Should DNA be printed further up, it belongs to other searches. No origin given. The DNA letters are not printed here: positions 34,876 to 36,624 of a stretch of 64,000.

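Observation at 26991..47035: Corrinoid/MttB methyl-transfer machinery interleaved with a THF-dependent histidine-utilisation set: candidate pathway for an N-methylated histidine-type betaine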

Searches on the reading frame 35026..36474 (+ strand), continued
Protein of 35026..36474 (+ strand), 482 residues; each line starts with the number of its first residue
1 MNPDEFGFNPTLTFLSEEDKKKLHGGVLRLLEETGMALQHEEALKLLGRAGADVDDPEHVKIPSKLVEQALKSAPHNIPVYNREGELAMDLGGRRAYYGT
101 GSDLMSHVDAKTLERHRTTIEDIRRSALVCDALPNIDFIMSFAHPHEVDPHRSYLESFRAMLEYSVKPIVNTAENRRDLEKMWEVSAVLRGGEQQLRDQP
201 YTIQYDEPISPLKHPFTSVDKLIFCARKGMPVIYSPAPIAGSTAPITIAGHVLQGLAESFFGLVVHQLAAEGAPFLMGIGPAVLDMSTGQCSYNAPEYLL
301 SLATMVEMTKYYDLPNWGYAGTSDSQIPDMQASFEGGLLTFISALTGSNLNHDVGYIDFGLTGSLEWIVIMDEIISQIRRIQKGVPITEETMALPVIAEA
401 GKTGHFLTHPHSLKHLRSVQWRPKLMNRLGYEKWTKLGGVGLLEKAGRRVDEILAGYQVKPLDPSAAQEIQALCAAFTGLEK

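Call 34: find_homologous_proteins(query=window:35026-36474:+, max_evalue=1e-40)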
Query window:35026-36474:+ (482 aa): 1416 proteins with E <= 1e-40 among 8000 candidates; the best 120 are listed.
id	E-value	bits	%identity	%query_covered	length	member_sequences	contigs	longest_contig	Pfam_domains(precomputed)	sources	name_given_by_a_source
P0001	0.0e+0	1103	100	100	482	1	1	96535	PF06253.17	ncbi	ncbi:MAG: trimethylamine methyltransferase family protein [Pseudomonadota bacterium]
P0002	2.1e-284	961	85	100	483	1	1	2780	PF06253.17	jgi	jgi:trimethylamine--corrinoid protein Co-methyltransferase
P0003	2.6e-259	879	79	99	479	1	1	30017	PF06253.17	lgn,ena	-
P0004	1.6e-256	869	77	99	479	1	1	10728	PF06253.17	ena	-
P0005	2.5e-243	826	72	99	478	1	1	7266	PF06253.17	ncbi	-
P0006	6.5e-240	815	73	99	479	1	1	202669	PF06253.17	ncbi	ncbi:MAG: trimethylamine methyltransferase family protein [Desulfobacterales bacterium]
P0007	9.8e-238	808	72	98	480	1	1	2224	PF06253.17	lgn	-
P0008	8.9e-231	785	69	100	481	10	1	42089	PF06253.17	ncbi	ncbi:MAG: trimethylamine methyltransferase family protein [Desulfococcaceae bacterium]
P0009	1.1e-227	774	69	99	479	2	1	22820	PF06253.17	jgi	jgi:trimethylamine--corrinoid protein Co-methyltransferase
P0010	2.7e-225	766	69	99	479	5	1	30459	PF06253.17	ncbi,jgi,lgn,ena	jgi:trimethylamine--corrinoid protein Co-methyltransferase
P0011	8.9e-223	758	68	99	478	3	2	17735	PF06253.17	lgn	-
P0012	6.2e-215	732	66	99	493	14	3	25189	PF06253.17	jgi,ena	-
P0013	4.5e-214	729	67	95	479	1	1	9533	PF06253.17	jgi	jgi:trimethylamine--corrinoid protein Co-methyltransferase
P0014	1.1e-213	728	67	99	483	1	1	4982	PF06253.17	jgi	jgi:trimethylamine--corrinoid protein Co-methyltransferase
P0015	4.0e-212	723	67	98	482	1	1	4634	PF06253.17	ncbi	-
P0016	1.8e-211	721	65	99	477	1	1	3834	PF06253.17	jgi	-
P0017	4.6e-211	720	65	99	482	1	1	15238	PF06253.17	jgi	jgi:trimethylamine--corrinoid protein Co-methyltransferase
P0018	5.3e-211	719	66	99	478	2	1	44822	PF06253.17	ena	-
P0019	5.6e-211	719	65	99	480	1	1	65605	PF06253.17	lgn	-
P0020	6.0e-211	719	66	99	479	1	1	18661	PF06253.17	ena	-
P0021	9.1e-211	719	65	99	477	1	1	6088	PF06253.17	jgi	-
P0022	1.4e-210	718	66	99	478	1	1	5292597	PF06253.17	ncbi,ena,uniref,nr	ncbi:trimethylamine methyltransferase family protein [uncultured Desulfosarcina sp.]|uniref:trimethy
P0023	7.5e-210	716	67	95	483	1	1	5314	PF06253.17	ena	-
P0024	8.5e-210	715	64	99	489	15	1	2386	PF06253.17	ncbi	-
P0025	9.7e-210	715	65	98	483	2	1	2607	PF06253.17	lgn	-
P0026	1.1e-209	715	65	99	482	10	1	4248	PF06253.17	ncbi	-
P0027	2.5e-209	714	63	99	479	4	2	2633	PF06253.17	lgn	-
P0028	2.6e-209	714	65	99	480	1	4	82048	PF06253.17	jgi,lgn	jgi:trimethylamine--corrinoid protein Co-methyltransferase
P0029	3.6e-209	713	64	99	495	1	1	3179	PF06253.17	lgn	-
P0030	7.4e-209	712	63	99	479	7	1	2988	PF06253.17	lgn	-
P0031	9.5e-209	712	65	99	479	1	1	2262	PF06253.17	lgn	-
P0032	1.5e-208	711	64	100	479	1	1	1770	PF06253.17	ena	-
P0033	2.0e-208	711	64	99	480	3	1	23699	PF06253.17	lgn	-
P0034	3.2e-208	710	64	99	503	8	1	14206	PF06253.17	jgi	-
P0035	4.0e-208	710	64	98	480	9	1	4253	PF06253.17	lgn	-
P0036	4.1e-208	710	65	99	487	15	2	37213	PF06253.17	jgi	jgi:trimethylamine--corrinoid protein Co-methyltransferase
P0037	4.1e-208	710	64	99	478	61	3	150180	PF06253.17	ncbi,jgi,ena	-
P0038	5.9e-208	709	64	99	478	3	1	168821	PF06253.17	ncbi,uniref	ncbi:trimethylamine methyltransferase family protein [Desulfosarcina sp.]|uniref:trimethylamine meth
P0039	1.1e-207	708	66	99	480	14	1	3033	PF06253.17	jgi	jgi:trimethylamine--corrinoid protein Co-methyltransferase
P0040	1.1e-207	708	65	99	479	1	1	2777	PF06253.17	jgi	-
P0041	2.6e-207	707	62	99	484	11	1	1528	PF06253.17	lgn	-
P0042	8.6e-207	705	66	98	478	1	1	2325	PF06253.17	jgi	jgi:trimethylamine---corrinoid protein Co-methyltransferase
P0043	2.6e-206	704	64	98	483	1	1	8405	PF06253.17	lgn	-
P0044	2.6e-206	704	63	98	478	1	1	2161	PF06253.17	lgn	-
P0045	2.9e-206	704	65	99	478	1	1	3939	PF06253.17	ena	-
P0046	3.0e-206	704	64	97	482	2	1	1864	PF06253.17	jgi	-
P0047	3.5e-206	703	64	99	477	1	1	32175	PF06253.17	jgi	jgi:trimethylamine--corrinoid protein Co-methyltransferase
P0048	4.1e-206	703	64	98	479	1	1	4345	PF06253.17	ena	-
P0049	4.7e-206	703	63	99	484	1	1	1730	PF06253.17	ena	-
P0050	5.8e-206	703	65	99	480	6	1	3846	PF06253.17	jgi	jgi:trimethylamine--corrinoid protein Co-methyltransferase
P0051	7.5e-206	702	64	99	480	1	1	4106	PF06253.17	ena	-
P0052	1.1e-205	702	64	99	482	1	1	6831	PF06253.17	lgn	-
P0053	1.4e-205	701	62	99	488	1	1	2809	PF06253.17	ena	-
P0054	1.6e-205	701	64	99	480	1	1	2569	PF06253.17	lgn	-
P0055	3.3e-205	700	64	99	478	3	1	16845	PF06253.17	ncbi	-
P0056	4.7e-205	700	63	99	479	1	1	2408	PF06253.17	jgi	jgi:trimethylamine---corrinoid protein Co-methyltransferase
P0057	9.3e-205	699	63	99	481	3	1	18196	PF06253.17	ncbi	-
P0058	1.9e-204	698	64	99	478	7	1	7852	PF06253.17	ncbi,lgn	ncbi:MAG: trimethylamine methyltransferase family protein [Desulfosarcina sp.]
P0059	2.1e-204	698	63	100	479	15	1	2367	PF06253.17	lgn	-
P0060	3.8e-204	697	63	98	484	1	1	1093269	PF06253.17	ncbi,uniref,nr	ncbi:MttB8 [Desulfamplus magnetovallimortis]|uniref:MttB8 n=1 Tax=Desulfamplus magnetovallimortis Ta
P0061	4.5e-204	696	63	98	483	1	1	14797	PF06253.17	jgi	jgi:trimethylamine--corrinoid protein Co-methyltransferase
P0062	7.3e-204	696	63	99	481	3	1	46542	PF06253.17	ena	-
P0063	1.1e-203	695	63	98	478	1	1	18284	PF06253.17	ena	-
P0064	1.8e-203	695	63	99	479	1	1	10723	PF06253.17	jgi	jgi:trimethylamine---corrinoid protein Co-methyltransferase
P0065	1.9e-203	694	64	99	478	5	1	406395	PF06253.17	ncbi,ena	-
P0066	2.0e-203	694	63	98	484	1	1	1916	PF06253.17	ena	-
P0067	2.7e-203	694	64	99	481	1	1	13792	PF06253.17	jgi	jgi:trimethylamine---corrinoid protein Co-methyltransferase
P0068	2.9e-203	694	62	99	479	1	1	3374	PF06253.17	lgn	-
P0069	3.8e-203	693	63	98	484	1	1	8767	PF06253.17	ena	-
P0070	6.2e-203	693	62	99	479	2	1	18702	PF06253.17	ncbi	-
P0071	6.9e-203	693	63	98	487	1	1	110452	PF06253.17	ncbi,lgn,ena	-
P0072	2.0e-202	691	64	95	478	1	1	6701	PF06253.17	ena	-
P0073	2.5e-202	691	63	99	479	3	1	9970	PF06253.17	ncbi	-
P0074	2.6e-202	691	62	99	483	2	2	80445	PF06253.17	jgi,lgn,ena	-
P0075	4.2e-202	690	63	99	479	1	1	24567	PF06253.17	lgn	-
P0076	4.6e-202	690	63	98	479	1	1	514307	PF06253.17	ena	-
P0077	5.2e-202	690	63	98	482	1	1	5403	PF06253.17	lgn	-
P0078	6.1e-202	689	62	99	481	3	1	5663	PF06253.17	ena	-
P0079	1.1e-201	689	63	98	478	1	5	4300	PF06253.17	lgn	-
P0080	1.4e-201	688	63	100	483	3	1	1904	PF06253.17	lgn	-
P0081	1.8e-201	688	62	99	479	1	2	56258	PF06253.17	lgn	-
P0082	3.0e-201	687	63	98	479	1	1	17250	PF06253.17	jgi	jgi:trimethylamine--corrinoid protein Co-methyltransferase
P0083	7.2e-201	686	62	98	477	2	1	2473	PF06253.17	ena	-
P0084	9.9e-201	685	64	98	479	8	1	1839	PF06253.17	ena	-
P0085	1.1e-200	685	63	99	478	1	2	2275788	PF06253.17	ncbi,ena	-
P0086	1.3e-200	685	63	99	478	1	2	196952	PF06253.17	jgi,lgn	jgi:trimethylamine--corrinoid protein Co-methyltransferase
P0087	1.6e-200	685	62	98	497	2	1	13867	PF06253.17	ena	-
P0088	1.7e-200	685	63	99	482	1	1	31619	PF06253.17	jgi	-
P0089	1.7e-200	685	63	99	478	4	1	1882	PF06253.17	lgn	-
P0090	2.2e-200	684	63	99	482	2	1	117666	PF06253.17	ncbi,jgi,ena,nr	ncbi:MAG: trimethylamine methyltransferase family protein [Deltaproteobacteria bacterium]|nr:trimeth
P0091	2.7e-200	684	63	99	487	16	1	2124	PF06253.17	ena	-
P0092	2.9e-200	684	64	97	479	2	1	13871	PF06253.17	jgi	jgi:trimethylamine---corrinoid protein Co-methyltransferase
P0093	3.6e-200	684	67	91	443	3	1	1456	PF06253.17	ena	-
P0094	4.9e-200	683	62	99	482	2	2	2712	PF06253.17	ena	-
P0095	5.0e-200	683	62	100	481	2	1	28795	PF06253.17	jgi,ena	-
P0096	6.2e-200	683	62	98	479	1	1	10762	PF06253.17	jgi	jgi:trimethylamine--corrinoid protein Co-methyltransferase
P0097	7.7e-200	683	63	99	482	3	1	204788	PF06253.17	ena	-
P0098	8.6e-200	682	62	99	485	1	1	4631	PF06253.17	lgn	-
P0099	1.4e-199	682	62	99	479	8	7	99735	PF06253.17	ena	-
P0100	1.9e-199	681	62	98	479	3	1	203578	PF06253.17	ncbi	ncbi:trimethylamine methyltransferase MttB [Desulfocicer niacini]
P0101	2.1e-199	681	64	98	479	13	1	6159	PF06253.17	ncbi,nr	ncbi:MAG: trimethylamine methyltransferase family protein [Desulfobacterales bacterium]|nr:trimethyl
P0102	2.3e-199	681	62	99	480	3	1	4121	PF06253.17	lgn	-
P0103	2.5e-199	681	63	96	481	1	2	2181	PF06253.17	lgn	-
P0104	3.9e-199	680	62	100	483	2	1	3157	PF06253.17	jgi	jgi:trimethylamine--corrinoid protein Co-methyltransferase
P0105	5.0e-199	680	63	98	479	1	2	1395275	PF06253.17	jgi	jgi:trimethylamine---corrinoid protein Co-methyltransferase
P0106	7.3e-199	679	62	98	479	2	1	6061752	PF06253.17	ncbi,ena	-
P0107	9.6e-199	679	62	99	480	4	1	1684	PF06253.17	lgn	-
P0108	1.2e-198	679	61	99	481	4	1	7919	PF06253.17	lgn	-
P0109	1.4e-198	678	62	99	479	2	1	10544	PF06253.17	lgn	-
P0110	1.4e-198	678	62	98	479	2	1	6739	PF06253.17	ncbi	-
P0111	1.5e-198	678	62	98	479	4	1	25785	PF06253.17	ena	-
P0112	2.0e-198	678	62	98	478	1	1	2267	PF06253.17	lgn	-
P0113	2.1e-198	678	64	98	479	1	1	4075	PF06253.17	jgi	jgi:trimethylamine--corrinoid protein Co-methyltransferase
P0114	2.5e-198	678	63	98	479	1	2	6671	PF06253.17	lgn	-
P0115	2.7e-198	677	62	98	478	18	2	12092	PF06253.17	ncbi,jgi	ncbi:MAG: trimethylamine methyltransferase family protein [Desulfobacterales bacterium]|jgi:trimethy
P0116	4.7e-198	677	62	98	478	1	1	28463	PF06253.17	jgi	jgi:trimethylamine---corrinoid protein Co-methyltransferase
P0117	4.7e-198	677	62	99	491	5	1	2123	PF06253.17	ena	-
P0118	5.8e-198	676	63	97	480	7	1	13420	PF06253.17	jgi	jgi:trimethylamine---corrinoid protein Co-methyltransferase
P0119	7.7e-198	676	63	98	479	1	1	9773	PF06253.17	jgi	jgi:trimethylamine--corrinoid protein Co-methyltransferase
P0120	1.4e-197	675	66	93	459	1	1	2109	PF06253.17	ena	-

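Call 35: find_encoding_contigs(protein=P0003, flank=10000, max_places=2)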
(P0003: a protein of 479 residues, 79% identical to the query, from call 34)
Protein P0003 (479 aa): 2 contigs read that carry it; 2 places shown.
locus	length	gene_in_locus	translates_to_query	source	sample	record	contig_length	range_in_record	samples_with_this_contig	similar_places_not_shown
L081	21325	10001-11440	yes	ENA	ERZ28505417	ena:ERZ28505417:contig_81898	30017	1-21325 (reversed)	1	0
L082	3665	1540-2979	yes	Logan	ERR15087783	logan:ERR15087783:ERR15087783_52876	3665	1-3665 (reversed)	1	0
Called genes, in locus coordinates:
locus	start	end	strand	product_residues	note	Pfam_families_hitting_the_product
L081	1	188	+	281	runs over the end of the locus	PF13493:DUF4118 (weak), PF00990:GGDEF, PF17853:GGDEF_2 (weak)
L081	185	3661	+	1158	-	PF12974:Phosphonate-bd, PF00512:HisKA, PF02518:HATPase_c, PF00072:Response_reg, PF01627:Hpt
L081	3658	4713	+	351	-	PF00072:Response_reg, PF13487:HD_5, PF01966:HD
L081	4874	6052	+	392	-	-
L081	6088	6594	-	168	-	PF22381:Staph_reg_Sar_Rot, PF01978:TrmB (faint), PF01047:MarR, PF12802:MarR_2, PF13463:HTH_27 (weak), PF13412:HTH_24 (weak)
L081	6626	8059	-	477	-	PF06253:MTTB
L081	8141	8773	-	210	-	PF02607:B12-binding_2, PF02310:B12-binding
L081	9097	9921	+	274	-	PF00392:GntR, PF07702:UTRA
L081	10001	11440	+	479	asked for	PF06253:MTTB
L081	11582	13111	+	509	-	PF00496:SBP_bac_5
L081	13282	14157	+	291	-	PF12911:OppC_N, PF00528:BPD_transp_1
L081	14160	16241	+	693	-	PF00005:ABC_tran, PF13304:AAA_21 (faint), PF13401:AAA_22 (faint), PF13555:AAA_29 (faint), PF08352:oligo_HPY, PF00005:ABC_tran, PF02463:SMC_N (weak), PF08352:oligo_HPY, +1 more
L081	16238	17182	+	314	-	PF19300:BPD_transp_1_N, PF00528:BPD_transp_1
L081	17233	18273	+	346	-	PF12797:Fer4_2 (faint), PF12837:Fer4_6 (faint), PF13237:Fer4_10 (weak), PF14697:Fer4_21, PF12838:Fer4_7, PF13187:Fer4_9, PF00037:Fer4 (weak)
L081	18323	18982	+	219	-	PF02492:cobW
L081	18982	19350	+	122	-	PF01155:HypA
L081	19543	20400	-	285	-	PF00165:HTH_AraC, PF12833:HTH_18, PF01035:DNA_binding_1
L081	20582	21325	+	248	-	?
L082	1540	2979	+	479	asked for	PF06253:MTTB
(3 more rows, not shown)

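Call 36: find_encoding_contigs(protein=P0100, flank=10000, max_places=2)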
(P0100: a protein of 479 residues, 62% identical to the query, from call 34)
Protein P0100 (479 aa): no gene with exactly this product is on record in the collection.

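Call 37: find_encoding_contigs(protein=P0022, flank=10000, max_places=1)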
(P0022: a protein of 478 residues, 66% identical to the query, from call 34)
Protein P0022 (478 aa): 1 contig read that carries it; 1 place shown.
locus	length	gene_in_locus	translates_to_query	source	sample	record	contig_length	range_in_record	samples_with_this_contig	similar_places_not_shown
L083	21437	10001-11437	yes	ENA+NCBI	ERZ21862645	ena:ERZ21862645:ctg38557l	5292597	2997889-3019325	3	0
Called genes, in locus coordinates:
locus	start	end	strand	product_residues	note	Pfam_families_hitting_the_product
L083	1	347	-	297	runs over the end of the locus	PF01261:AP_endonuc_2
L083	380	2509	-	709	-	PF03193:RsgA_GTPase (faint), PF00005:ABC_tran, PF02463:SMC_N, PF13304:AAA_21 (faint), PF08352:oligo_HPY, PF00005:ABC_tran, PF02463:SMC_N (weak), PF08352:oligo_HPY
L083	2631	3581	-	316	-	PF12911:OppC_N, PF00528:BPD_transp_1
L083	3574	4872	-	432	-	PF19300:BPD_transp_1_N, PF00528:BPD_transp_1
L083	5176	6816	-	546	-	PF00496:SBP_bac_5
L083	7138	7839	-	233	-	PF00392:GntR, PF07702:UTRA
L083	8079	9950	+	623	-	PF02730:AFOR_N, PF01314:AFOR_C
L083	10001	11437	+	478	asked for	PF06253:MTTB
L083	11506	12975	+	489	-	PF06253:MTTB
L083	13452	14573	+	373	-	PF00150:Cellulase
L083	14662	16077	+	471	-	PF01547:SBP_bac_1, PF13416:SBP_bac_8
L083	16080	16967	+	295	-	PF00528:BPD_transp_1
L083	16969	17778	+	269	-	PF00528:BPD_transp_1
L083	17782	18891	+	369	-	PF00005:ABC_tran, PF17912:OB_MalK (faint), PF08402:TOBE_2, PF03459:TOBE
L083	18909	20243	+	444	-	PF02055:Glyco_hydro_30, PF17189:Glyco_hydro_30C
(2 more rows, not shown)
